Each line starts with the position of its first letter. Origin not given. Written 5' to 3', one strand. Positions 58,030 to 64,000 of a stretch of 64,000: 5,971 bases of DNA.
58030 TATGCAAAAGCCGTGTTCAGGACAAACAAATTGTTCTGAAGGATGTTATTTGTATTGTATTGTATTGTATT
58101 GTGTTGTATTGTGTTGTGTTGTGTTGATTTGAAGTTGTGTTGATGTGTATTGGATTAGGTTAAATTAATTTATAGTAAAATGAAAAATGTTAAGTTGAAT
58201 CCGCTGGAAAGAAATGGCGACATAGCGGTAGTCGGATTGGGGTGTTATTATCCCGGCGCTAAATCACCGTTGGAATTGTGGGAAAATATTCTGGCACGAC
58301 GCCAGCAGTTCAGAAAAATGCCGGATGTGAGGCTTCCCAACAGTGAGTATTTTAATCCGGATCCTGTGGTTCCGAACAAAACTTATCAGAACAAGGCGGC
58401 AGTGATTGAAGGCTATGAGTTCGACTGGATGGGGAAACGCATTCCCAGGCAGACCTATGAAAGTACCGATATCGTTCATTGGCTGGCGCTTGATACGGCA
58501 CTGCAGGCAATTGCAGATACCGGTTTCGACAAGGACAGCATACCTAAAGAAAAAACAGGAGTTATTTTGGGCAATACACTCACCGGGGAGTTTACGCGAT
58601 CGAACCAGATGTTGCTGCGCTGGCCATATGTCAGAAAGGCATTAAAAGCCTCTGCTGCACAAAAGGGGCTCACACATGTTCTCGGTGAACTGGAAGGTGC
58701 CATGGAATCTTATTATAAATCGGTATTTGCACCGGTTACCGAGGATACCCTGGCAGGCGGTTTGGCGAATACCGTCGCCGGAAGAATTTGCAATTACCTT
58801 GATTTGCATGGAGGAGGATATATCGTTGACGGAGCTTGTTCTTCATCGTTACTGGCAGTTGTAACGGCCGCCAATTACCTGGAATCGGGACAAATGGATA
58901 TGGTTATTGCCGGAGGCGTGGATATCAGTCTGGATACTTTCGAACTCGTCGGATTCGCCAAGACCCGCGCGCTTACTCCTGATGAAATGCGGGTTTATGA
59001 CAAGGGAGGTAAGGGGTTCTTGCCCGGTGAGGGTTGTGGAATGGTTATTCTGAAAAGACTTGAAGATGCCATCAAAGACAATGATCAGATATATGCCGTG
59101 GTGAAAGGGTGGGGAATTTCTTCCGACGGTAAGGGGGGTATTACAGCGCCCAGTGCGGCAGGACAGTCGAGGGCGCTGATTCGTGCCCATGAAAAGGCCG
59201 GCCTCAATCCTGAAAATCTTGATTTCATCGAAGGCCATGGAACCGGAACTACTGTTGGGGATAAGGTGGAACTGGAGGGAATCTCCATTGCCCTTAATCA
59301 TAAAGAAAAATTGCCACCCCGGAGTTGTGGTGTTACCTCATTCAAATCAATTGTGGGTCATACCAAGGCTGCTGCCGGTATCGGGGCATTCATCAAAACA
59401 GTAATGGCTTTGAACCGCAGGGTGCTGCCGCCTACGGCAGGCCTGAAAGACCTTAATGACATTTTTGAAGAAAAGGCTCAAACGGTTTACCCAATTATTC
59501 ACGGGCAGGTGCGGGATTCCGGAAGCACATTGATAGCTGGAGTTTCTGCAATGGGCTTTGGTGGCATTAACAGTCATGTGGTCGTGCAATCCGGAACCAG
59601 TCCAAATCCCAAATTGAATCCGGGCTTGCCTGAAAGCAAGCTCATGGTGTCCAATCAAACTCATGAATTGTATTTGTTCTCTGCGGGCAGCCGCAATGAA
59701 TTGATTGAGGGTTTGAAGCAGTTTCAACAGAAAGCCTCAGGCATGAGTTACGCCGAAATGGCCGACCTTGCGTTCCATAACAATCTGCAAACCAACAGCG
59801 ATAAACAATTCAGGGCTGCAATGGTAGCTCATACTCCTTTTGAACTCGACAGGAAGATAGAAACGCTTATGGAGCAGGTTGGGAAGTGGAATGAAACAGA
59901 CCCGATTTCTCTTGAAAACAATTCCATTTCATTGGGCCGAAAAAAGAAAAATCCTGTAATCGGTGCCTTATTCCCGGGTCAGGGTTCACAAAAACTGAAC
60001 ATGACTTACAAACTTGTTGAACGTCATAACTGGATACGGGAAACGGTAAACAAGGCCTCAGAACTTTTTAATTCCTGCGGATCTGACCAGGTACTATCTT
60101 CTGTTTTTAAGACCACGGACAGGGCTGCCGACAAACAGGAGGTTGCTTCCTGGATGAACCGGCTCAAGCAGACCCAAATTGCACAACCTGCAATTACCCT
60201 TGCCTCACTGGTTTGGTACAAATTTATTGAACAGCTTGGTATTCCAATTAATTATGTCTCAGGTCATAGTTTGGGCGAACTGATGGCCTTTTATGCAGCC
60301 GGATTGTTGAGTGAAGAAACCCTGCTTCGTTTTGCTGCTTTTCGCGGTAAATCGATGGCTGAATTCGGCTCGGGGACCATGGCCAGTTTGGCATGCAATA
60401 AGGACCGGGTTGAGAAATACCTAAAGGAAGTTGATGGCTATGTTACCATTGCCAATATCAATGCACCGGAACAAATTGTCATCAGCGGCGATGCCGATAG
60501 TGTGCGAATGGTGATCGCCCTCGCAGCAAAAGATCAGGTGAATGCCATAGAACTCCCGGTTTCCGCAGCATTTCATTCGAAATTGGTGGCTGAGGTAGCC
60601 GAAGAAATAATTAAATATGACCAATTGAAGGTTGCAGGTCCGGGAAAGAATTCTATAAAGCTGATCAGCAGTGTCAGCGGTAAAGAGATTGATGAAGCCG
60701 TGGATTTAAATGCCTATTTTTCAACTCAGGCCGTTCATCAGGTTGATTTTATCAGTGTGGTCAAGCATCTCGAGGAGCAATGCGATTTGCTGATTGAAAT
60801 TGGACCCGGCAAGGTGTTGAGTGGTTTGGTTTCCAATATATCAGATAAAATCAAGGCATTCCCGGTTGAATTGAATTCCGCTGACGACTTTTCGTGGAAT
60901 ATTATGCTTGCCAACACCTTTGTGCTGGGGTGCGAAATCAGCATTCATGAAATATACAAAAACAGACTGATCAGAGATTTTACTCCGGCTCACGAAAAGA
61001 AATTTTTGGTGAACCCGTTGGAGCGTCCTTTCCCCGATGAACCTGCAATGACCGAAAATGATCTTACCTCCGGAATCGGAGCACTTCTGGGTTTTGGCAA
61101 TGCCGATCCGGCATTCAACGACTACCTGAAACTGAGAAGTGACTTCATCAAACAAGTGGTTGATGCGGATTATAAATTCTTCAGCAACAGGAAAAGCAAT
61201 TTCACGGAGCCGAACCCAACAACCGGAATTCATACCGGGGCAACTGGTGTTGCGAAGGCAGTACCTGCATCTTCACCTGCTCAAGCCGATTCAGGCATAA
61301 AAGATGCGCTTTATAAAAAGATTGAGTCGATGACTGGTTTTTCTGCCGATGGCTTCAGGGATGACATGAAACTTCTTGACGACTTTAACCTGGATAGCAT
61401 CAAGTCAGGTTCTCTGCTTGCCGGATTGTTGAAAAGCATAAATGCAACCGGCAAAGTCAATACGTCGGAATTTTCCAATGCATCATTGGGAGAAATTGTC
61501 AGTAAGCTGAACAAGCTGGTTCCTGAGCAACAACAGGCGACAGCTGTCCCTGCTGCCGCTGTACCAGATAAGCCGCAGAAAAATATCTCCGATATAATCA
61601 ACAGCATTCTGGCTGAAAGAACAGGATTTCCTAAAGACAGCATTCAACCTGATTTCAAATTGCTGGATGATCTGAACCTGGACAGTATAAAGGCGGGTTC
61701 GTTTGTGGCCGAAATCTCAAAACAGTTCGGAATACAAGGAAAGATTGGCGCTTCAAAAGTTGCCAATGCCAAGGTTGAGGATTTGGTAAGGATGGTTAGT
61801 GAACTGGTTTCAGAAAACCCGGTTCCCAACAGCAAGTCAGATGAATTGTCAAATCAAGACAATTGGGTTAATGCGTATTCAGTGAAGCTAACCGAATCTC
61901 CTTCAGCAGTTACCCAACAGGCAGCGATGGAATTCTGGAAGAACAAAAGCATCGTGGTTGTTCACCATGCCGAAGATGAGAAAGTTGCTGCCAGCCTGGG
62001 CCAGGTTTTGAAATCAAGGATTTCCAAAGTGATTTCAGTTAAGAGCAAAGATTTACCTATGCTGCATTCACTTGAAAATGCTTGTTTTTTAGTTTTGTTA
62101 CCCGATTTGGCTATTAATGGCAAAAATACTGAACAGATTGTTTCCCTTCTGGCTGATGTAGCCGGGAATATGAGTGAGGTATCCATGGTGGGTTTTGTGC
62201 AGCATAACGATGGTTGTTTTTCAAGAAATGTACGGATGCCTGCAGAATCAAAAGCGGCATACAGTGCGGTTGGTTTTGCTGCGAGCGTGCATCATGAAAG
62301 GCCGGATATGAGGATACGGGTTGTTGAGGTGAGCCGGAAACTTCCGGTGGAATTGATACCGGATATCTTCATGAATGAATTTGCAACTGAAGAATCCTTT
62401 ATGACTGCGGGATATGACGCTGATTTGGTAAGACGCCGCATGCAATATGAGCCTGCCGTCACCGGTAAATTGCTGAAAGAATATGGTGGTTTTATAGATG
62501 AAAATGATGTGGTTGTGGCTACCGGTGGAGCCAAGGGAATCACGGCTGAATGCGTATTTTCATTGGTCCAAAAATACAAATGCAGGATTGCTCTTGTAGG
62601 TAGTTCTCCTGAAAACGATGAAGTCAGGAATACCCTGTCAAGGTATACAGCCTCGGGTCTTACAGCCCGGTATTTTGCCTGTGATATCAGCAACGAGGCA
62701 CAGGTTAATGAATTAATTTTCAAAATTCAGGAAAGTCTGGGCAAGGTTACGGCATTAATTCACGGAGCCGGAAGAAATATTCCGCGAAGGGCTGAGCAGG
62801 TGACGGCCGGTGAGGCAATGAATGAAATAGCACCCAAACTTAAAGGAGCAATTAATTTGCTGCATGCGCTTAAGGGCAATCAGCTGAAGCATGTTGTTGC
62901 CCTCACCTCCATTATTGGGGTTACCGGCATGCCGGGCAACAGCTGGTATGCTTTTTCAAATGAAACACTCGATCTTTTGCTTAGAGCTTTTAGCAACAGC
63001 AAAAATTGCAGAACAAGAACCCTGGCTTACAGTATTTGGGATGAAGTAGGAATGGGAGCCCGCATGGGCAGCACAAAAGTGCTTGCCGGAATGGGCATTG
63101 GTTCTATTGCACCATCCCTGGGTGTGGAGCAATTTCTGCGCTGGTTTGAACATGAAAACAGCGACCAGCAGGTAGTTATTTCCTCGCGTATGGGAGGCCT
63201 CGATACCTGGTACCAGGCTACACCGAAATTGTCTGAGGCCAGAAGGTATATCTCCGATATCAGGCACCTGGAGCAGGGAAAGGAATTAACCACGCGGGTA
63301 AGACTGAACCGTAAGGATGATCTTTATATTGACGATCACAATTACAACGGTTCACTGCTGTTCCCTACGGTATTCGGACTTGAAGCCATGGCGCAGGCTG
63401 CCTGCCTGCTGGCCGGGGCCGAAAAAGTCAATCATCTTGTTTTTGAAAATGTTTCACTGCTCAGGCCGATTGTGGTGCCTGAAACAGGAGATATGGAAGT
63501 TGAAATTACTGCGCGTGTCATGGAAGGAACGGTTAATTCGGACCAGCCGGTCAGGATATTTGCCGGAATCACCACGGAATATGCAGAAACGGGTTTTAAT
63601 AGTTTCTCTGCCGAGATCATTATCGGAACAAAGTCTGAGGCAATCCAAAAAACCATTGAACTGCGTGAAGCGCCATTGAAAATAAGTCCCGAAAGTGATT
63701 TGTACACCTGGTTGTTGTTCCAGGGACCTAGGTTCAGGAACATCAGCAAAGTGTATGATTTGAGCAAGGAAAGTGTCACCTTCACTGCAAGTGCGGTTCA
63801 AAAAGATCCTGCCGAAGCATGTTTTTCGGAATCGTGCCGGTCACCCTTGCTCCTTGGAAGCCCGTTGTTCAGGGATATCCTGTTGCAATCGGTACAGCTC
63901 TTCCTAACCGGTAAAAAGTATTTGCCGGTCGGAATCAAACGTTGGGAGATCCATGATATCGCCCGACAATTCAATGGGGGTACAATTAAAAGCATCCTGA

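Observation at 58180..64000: Unlisted megasynthase of more than 1,940 codons: PfaA-like KS-AT-ACP-ACP-KR-DH at the window edge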

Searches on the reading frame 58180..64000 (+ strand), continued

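Call 80: find_encoding_contigs(protein=P0119, flank=8000, max_places=1)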
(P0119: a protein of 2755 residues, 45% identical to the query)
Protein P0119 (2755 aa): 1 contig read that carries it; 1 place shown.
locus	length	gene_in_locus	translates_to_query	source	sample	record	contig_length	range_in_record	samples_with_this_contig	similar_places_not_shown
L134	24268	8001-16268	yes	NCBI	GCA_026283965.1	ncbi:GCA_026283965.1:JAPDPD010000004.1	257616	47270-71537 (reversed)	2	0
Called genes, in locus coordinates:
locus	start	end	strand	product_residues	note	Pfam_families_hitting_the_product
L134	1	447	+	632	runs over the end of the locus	PF13492:GAF_3 (faint), PF01590:GAF, PF13185:GAF_2 (weak), PF25919:BSH_CusB (faint)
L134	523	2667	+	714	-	PF02163:Peptidase_M50 (faint)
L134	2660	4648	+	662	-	PF07517:SecA_DEAD, PF00270:DEAD (faint), PF01043:SecA_PP_bind, PF21090:P-loop_SecA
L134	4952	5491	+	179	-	-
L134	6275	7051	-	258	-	PF00970:FAD_binding_6 (weak), PF00175:NAD_binding_1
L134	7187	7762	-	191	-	PF00440:TetR_N (weak), PF16925:TetR_C_13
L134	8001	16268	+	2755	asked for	PF00109:ketoacyl-synt, PF02801:Ketoacyl-synt_C, PF00698:Acyl_transf_1, PF00106:adh_short, PF08659:KR, PF13561:adh_short_C2, PF21089:PKS_DH_N (weak), PF14765:PS-DH, +2 more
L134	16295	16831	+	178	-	PF13826:Monooxy_af470-like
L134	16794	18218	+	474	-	PF01494:FAD_binding_3, PF12831:FAD_oxidored (weak)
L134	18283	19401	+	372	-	PF01965:DJ-1_PfpI, PF17124:ThiJ_like (faint), PF07366:SnoaL, PF12680:SnoaL_2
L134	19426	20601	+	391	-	PF14224:DUF4331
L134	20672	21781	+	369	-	PF14224:DUF4331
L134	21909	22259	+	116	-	PF04993:TfoX_N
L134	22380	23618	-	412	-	-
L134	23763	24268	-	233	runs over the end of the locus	PF00230:MIP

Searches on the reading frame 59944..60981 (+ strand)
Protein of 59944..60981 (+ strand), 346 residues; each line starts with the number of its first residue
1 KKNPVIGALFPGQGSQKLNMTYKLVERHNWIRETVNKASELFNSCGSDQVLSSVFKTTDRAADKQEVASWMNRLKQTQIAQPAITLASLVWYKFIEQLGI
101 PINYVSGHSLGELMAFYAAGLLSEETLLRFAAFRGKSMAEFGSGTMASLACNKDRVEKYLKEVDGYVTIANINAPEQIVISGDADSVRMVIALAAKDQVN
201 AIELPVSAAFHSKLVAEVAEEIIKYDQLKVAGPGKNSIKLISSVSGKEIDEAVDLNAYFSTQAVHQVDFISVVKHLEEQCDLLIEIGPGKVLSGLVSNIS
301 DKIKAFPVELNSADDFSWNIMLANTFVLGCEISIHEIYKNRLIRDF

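Call 24: search_solved_structures(query=window:59944-60981:+, max_evalue=0.00001)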
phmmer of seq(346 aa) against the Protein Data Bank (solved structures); distinct sequences matched with E-value up to 0.00001: 91 (the best 60 are shown).
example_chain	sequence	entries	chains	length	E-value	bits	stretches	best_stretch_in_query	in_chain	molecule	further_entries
5ypv_A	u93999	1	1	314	3.6e-30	108.7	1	9-322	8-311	Malonyl CoA-acyl carrier protein transacylase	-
5dz6_A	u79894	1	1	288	9.2e-28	100.8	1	71-307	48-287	Polyketide biosynthesis malonyl CoA-acyl carrier protein transacylase PksC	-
3k89_A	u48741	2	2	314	7.7e-27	97.8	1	6-309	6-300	Malonyl CoA-ACP transacylase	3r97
4mz0_A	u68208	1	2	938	1.2e-26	97.2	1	4-295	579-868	CurL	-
2cuy_A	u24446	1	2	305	1.3e-26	97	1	74-308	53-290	Malonyl CoA-[acyl carrier protein] transacylase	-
6mhp_A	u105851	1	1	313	2.8e-25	92.6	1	72-307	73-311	Malonyl CoA-acyl carrier protein transacylase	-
3ptw_A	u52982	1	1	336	1.3e-24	90.4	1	72-309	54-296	Malonyl CoA-acyl carrier protein transacylase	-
3qat_A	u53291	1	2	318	1.5e-24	90.2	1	73-308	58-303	Malonyl CoA-acyl carrier protein transacylase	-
3ezo_A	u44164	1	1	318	2.2e-24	89.7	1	8-303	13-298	Malonyl CoA-acyl carrier protein transacylase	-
3im9_A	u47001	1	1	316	6.1e-24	88.2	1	34-310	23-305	Malonyl CoA-acyl carrier protein transacylase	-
3rgi_A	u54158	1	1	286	8.2e-24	87.8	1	72-300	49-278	DisD protein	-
6apk_A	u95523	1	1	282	1e-23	87.5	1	72-299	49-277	DisD protein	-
3sbm_A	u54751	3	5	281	1.1e-23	87.4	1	72-299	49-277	DisD protein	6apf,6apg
3tqe_A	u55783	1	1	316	1.1e-23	87.4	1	72-308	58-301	Malonyl-CoA-[acyl-carrier-protein] transacylase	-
6iyo_A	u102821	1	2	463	1.3e-23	87.2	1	71-297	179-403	Type I modular polyketide synthase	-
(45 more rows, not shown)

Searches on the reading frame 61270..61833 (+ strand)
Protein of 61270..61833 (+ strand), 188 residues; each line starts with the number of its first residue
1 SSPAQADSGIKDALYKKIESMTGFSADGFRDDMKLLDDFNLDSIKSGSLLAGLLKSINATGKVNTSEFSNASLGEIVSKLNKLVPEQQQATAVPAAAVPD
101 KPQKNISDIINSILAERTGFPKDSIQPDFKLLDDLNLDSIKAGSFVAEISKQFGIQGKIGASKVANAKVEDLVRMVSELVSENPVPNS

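Call 25: search_solved_structures(query=window:61270-61833:+, max_evalue=10)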
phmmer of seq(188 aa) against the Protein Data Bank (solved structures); distinct sequences matched with E-value up to 10: 27.
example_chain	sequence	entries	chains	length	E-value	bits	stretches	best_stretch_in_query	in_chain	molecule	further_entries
2l9f_A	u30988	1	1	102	3.6e-05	27.3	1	107-176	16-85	CalE8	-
2ehs_A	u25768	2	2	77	0.0003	24.3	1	108-158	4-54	Acyl carrier protein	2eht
6lvt_A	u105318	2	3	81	0.00091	22.7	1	105-158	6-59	Acyl carrier protein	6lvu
1klp_A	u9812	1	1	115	0.0022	21.4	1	106-185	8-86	MEROMYCOLATE EXTENSION ACYL CARRIER PROTEIN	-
2kw2_A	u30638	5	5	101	0.0029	21.1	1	108-156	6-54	Specialized acyl carrier protein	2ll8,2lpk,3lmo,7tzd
7bvc_P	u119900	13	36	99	0.0035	20.8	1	109-185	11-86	Meromycolate extension acyl carrier protein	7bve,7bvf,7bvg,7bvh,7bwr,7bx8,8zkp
4dxe_H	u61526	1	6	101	0.0058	20.1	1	108-177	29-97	Acyl carrier protein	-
5y08_A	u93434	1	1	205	0.011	19.1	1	97-152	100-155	4-hydroxy-2,2'-bipyrrole-5-methanol synthase PigH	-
8f5i_A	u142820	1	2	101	0.013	18.9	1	108-156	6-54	Specialized acyl carrier protein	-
9rgb_G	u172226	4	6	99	0.014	18.8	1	109-185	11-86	Meromycolate extension acyl carrier protein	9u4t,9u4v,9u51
2n50_A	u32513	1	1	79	0.018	18.5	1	110-157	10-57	Acyl carrier protein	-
2lte_A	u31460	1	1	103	0.02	18.3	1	105-159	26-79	Specialized acyl carrier protein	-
2qnw_A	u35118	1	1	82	0.041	17.3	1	107-172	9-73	Acyl carrier protein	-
9s2u_I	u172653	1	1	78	0.12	15.8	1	110-160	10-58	Meromycolate extension acyl carrier protein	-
2n57_A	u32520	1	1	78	0.13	15.7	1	107-174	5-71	Acyl carrier protein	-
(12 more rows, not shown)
